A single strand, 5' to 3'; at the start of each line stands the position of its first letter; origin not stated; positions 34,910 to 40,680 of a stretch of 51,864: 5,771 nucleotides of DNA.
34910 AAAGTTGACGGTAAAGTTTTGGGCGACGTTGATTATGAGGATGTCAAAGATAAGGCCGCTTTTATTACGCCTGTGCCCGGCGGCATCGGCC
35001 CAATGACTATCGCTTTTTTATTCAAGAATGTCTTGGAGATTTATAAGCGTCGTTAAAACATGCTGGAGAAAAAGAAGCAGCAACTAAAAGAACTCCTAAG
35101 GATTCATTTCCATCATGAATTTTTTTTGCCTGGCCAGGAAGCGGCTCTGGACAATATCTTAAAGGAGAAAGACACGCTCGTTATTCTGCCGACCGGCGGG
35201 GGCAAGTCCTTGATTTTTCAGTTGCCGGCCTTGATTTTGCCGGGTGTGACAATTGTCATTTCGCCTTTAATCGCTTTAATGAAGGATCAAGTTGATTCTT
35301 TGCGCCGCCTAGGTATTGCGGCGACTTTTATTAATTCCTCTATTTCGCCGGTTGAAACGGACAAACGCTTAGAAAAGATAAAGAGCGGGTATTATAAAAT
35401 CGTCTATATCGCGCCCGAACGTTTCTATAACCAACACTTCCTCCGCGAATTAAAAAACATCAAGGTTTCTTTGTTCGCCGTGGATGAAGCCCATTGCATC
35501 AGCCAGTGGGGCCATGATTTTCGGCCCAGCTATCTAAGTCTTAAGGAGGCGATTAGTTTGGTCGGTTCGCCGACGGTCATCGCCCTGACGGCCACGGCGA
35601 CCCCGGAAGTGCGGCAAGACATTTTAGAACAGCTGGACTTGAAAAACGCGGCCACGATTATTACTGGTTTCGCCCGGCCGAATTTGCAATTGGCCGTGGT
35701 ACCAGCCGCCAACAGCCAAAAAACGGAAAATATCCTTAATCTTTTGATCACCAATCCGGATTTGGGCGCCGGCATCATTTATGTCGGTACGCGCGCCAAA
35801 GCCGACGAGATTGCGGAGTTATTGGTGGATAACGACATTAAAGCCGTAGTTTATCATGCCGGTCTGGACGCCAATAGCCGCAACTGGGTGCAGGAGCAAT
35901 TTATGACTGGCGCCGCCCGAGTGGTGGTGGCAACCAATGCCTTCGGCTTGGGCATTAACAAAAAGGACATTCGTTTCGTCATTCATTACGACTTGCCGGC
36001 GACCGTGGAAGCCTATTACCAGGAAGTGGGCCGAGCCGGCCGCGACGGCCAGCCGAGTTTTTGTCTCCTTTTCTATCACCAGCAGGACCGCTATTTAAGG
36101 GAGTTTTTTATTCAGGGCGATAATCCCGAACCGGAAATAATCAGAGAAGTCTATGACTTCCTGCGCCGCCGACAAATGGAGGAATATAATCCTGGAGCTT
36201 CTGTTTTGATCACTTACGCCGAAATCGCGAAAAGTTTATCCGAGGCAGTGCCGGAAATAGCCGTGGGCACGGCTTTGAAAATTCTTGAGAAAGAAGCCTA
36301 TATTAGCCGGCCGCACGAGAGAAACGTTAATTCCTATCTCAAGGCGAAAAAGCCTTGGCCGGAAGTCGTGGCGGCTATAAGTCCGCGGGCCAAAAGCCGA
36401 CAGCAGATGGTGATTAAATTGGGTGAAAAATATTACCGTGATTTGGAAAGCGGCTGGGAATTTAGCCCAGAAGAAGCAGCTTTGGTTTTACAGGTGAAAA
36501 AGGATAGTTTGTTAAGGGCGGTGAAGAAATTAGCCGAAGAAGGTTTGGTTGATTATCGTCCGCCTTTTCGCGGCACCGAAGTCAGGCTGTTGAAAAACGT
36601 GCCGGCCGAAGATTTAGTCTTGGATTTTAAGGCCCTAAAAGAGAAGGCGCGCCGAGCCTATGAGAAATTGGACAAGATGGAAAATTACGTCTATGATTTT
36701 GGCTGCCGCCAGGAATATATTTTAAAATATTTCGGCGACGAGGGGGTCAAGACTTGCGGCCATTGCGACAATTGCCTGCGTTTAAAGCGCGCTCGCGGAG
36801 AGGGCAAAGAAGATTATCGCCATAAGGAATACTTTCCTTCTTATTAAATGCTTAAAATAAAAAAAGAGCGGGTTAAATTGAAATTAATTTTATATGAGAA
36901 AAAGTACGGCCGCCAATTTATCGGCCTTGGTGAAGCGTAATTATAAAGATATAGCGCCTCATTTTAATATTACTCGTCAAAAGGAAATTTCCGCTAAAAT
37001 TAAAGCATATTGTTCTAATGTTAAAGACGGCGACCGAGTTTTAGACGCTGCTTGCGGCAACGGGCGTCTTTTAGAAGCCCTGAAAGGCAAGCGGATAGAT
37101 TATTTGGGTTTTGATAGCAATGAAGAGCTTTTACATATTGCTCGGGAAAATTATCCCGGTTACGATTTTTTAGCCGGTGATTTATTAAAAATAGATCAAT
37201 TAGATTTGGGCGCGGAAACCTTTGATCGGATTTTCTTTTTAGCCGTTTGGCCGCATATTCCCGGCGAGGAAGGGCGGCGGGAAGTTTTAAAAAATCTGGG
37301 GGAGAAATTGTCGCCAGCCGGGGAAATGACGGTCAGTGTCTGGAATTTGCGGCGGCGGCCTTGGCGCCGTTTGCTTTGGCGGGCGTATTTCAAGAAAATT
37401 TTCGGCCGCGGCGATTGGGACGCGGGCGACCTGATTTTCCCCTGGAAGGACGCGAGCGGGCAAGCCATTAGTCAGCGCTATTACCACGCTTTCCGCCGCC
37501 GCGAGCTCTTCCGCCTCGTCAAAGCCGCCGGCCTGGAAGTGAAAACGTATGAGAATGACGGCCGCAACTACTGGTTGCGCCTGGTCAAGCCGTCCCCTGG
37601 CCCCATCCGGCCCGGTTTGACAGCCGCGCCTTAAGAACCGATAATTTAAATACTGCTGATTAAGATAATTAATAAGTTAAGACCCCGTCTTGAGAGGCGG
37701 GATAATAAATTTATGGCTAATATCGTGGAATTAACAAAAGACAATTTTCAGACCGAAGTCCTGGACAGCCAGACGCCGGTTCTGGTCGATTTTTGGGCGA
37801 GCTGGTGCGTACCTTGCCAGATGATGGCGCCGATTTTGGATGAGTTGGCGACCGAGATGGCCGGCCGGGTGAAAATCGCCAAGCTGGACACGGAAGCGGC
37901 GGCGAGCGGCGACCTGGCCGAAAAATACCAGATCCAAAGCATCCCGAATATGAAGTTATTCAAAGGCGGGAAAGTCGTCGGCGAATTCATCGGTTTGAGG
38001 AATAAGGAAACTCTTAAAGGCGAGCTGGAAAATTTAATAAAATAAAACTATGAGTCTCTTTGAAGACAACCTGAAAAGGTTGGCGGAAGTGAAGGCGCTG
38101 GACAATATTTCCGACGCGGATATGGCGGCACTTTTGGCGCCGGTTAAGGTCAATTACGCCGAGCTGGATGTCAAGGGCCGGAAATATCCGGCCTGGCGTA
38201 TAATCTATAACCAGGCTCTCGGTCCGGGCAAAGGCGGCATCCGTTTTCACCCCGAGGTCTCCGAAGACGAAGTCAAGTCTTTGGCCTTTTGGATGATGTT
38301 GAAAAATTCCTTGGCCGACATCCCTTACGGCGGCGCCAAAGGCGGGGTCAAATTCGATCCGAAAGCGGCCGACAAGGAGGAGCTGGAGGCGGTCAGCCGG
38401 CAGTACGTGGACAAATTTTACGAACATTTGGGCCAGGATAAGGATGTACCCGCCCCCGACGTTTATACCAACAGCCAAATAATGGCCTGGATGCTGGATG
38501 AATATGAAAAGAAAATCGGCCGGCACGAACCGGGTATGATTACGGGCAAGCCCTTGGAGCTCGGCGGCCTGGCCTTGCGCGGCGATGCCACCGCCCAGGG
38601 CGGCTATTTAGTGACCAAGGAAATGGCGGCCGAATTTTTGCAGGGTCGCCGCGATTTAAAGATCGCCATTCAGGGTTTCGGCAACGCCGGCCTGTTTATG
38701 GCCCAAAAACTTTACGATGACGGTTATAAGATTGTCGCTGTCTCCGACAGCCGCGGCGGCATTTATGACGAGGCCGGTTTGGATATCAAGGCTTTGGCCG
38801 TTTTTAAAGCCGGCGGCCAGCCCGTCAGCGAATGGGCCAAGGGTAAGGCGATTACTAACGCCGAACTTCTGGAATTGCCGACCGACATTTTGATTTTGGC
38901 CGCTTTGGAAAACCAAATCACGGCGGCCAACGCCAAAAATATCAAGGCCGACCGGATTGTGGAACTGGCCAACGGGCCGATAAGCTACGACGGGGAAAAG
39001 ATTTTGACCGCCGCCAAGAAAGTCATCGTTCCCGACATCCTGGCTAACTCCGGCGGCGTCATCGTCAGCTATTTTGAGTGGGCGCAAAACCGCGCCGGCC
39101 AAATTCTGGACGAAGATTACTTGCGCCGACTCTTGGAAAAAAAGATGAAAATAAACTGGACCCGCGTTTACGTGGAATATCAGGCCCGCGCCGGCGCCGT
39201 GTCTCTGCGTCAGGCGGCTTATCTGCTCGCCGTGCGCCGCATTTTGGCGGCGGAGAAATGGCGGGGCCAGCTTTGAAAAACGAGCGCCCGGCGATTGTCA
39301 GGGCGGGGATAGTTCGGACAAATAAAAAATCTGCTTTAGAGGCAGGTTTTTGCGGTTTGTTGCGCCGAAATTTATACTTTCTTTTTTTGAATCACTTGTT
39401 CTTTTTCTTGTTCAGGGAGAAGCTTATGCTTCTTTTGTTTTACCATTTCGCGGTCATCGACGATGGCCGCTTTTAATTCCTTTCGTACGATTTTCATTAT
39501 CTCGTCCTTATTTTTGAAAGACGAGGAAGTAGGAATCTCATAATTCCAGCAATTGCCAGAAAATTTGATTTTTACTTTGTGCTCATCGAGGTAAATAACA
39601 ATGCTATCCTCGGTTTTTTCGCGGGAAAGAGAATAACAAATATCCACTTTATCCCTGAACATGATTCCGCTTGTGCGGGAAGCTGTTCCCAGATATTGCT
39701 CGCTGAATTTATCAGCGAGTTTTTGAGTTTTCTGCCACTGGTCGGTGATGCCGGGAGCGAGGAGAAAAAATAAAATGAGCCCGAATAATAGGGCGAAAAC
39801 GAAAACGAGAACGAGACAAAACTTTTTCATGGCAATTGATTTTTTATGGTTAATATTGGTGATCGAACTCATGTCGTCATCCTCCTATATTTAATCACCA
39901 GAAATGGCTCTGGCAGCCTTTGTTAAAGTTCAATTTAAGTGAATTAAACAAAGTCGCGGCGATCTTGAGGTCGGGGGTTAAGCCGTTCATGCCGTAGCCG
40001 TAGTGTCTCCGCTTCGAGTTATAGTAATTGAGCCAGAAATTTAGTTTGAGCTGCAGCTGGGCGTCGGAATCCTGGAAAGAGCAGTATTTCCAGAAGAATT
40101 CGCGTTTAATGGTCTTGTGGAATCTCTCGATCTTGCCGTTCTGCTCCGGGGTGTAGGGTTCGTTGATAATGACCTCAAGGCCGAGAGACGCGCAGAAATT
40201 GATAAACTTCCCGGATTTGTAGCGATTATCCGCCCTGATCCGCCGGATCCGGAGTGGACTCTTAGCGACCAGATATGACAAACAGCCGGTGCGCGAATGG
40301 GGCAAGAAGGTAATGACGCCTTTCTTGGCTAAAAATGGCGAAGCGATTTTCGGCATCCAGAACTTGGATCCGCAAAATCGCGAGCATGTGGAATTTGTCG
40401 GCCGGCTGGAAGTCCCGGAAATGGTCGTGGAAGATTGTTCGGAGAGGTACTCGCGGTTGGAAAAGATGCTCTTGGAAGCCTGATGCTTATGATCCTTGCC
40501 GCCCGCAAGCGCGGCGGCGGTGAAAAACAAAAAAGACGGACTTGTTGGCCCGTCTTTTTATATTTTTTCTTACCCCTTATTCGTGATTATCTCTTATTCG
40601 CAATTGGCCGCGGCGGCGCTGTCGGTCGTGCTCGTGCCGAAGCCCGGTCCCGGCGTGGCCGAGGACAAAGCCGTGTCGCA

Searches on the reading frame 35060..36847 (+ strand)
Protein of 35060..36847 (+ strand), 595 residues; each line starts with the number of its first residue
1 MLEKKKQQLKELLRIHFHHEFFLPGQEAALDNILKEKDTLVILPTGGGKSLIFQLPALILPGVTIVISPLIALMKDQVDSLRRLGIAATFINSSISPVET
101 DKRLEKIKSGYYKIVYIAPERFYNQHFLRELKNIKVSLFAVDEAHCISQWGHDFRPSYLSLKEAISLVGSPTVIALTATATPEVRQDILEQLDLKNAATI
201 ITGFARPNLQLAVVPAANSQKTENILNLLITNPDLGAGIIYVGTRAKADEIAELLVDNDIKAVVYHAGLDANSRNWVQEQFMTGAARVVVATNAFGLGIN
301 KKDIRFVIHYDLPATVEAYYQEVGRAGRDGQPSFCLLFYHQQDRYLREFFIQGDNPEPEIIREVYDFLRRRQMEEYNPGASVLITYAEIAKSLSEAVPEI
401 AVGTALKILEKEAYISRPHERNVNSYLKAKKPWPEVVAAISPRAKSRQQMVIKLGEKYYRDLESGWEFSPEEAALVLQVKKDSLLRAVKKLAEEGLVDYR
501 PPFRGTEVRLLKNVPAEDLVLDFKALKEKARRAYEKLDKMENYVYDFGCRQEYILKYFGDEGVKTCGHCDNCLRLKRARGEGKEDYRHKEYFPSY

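Call 24: search_protein_families(library=pfam, proteins=[window:35060-36847:+], max_evalue=0.001)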
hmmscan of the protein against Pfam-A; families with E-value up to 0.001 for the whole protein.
window:35060-36847:+ (595 aa): 4 families
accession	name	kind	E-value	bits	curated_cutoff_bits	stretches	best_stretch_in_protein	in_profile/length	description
PF00270.35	DEAD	-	1.7e-28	99.9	26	1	24-184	2-164/167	DEAD/DEAH box helicase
PF00271.37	Helicase_C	-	5.4e-23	81.8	23.5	1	221-330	2-110/110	Helicase conserved C-terminal domain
PF16124.10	RecQ_Zn_bind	-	3.7e-13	50.4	25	1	525-573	16-66/66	RecQ zinc-binding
PF04851.21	ResIII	-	1.9e-07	31.6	22.5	1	24-180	6-162/164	Type III restriction enzyme, res subunit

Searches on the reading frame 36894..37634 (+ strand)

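Call 24: search_protein_families(library=pfam, proteins=[window:36894-37634:+], max_evalue=0.001)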
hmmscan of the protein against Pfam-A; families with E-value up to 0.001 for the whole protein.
window:36894-37634:+ (246 aa): 6 families
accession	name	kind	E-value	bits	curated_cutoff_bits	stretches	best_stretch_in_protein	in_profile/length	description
PF13489.12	Methyltransf_23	-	1.2e-12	48.4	27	1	27-216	4-161/164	Methyltransferase domain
PF08242.18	Methyltransf_12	-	2.6e-11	44.5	30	1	50-143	1-96/98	Methyltransferase domain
PF13649.12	Methyltransf_25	-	4.9e-11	43.6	27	1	49-143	1-97/97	Methyltransferase domain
PF13847.12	Methyltransf_31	-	1.6e-10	41.3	27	1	44-150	2-112/145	Methyltransferase domain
PF08241.18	Methyltransf_11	-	1.2e-08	35.9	21.2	1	50-144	1-92/95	Methyltransferase domain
PF07021.18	MetW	-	3.6e-05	23.9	21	1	41-79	9-48/193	Methionine biosynthesis protein MetW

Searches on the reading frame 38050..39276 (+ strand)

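Call 24: search_protein_families(library=pfam, proteins=[window:38050-39276:+], max_evalue=0.001)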
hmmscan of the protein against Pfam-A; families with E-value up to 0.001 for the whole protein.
window:38050-39276:+ (408 aa): 2 families
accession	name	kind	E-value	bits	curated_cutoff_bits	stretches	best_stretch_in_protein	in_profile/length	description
PF00208.27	ELFV_dehydrog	-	4.4e-62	210.4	23.4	1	172-406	1-241/241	Glutamate/Leucine/Phenylalanine/Valine dehydrogenase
PF02812.23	ELFV_dehydrog_N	-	2.4e-46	157.1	25.3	1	44-154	19-129/129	Glu/Leu/Phe/Val dehydrogenase, dimerisation domain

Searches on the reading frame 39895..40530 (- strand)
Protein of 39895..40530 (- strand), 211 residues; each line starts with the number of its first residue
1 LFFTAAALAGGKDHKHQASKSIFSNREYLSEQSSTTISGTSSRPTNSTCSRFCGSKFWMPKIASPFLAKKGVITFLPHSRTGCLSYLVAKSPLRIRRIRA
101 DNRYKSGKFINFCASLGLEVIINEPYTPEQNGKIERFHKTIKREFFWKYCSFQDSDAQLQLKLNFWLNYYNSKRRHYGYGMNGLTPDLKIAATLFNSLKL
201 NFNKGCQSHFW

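Call 24: search_protein_families(library=pfam, proteins=[window:39895-40530:-], max_evalue=0.001)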
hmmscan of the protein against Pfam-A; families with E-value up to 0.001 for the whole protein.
window:39895-40530:- (211 aa): 2 families
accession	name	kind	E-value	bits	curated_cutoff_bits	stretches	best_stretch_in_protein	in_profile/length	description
PF13683.12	rve_3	-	2e-13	50.3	26.5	1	117-181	2-64/67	Integrase core domain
PF13333.12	rve_2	-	0.00044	20.8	22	1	135-186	1-48/56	Integrase core domain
